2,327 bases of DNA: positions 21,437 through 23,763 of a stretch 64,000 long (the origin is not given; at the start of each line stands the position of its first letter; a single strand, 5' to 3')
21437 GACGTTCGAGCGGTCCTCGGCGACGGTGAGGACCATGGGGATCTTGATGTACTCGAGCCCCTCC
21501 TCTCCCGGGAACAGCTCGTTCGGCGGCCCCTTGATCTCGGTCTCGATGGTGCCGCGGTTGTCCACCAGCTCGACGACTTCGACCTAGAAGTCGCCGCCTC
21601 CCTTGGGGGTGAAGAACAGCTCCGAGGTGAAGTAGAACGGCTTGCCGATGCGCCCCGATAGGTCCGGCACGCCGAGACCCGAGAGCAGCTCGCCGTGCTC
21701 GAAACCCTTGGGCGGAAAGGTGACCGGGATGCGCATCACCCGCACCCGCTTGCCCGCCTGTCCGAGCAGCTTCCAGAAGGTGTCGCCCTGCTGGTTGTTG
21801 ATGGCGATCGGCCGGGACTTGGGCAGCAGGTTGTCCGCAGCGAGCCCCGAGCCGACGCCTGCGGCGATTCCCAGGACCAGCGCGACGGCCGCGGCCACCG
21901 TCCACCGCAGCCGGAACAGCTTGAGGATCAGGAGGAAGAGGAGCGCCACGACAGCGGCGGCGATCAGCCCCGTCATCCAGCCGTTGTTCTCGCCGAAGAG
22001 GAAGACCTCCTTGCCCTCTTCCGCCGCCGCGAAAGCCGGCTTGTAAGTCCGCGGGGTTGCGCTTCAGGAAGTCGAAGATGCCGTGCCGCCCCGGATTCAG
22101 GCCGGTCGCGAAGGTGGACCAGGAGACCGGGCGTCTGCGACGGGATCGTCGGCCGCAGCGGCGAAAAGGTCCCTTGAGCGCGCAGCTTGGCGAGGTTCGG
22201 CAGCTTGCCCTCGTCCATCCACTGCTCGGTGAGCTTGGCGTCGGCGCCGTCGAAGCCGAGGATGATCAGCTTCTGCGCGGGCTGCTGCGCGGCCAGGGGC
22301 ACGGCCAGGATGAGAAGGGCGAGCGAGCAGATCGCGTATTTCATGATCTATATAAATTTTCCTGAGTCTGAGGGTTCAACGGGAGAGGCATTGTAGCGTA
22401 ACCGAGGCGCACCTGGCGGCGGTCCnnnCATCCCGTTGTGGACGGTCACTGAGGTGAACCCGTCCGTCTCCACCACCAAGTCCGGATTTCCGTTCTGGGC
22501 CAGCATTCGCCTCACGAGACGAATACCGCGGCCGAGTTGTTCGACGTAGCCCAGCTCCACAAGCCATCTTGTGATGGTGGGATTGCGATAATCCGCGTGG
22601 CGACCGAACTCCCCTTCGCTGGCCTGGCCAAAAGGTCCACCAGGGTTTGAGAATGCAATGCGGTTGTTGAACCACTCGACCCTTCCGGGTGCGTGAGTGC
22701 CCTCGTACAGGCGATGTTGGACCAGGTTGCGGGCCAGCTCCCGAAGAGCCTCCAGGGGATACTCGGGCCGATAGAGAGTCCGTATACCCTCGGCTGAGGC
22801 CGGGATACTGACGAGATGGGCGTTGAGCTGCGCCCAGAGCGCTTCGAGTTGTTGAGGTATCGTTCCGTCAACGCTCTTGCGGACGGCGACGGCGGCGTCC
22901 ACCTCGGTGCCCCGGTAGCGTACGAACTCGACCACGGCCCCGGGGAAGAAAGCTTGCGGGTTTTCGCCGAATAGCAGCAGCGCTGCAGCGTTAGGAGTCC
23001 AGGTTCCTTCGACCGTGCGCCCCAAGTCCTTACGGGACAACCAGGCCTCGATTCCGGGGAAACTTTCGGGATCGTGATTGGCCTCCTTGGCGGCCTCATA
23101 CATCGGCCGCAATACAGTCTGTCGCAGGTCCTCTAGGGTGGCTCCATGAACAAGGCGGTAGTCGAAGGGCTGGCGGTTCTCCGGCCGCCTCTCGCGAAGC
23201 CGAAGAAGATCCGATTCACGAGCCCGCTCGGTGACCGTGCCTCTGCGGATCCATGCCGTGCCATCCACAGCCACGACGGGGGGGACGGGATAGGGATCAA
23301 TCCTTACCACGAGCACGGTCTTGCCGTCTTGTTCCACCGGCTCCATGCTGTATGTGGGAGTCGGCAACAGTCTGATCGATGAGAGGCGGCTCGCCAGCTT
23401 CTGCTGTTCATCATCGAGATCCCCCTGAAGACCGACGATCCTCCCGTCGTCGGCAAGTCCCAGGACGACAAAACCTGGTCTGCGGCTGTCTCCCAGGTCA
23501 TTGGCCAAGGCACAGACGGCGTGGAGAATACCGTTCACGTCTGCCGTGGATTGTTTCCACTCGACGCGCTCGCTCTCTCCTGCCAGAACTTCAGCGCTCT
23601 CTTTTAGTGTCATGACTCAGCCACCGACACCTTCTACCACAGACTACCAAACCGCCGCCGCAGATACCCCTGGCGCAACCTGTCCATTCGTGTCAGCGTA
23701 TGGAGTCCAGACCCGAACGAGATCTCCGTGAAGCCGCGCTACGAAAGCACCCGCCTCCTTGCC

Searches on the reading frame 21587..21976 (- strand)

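Call 7: search_protein_families(library=pfam, proteins=[window:21587-21976:-], max_evalue=0.1)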
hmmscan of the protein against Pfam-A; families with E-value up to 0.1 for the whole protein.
window:21587-21976:- (130 aa): 2 families
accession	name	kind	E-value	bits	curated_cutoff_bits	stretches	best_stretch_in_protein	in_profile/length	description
PF04932.20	Wzy_C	-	0.022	15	31.7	1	3-46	18-59/149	O-Antigen ligase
PF13567.11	DUF4131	-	0.046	13.8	31.6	1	4-49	9-56/165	Domain of unknown function (DUF4131)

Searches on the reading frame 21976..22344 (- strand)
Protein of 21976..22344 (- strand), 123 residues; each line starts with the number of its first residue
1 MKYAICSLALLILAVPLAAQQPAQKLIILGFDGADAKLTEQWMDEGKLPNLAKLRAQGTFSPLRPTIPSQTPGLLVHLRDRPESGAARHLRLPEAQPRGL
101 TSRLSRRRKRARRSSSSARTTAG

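Call 7: search_protein_families(library=pfam, proteins=[window:21976-22344:-], max_evalue=0.1)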
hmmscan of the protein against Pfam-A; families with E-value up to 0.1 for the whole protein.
window:21976-22344:- (123 aa): 1 family
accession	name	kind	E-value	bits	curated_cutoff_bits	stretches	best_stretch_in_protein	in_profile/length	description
PF01663.27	Phosphodiest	-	6.1e-07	29.8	23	1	26-72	1-45/342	Type I phosphodiesterase / nucleotide pyrophosphatase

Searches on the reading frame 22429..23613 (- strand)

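Call 7: search_protein_families(library=pfam, proteins=[window:22429-23613:-], max_evalue=0.1)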
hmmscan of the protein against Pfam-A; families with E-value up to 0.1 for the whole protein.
window:22429-23613:- (395 aa): 2 families
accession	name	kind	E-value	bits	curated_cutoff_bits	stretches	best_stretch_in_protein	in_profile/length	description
PF04326.19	SLFN_AlbA_2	-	2.8e-17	63.7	25.3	1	13-130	1-116/118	Schlafen, AlbA_2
PF13749.12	HATPase_c_4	-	1.6e-11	44.4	26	1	311-389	5-85/89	Putative ATP-dependent DNA helicase recG C-terminal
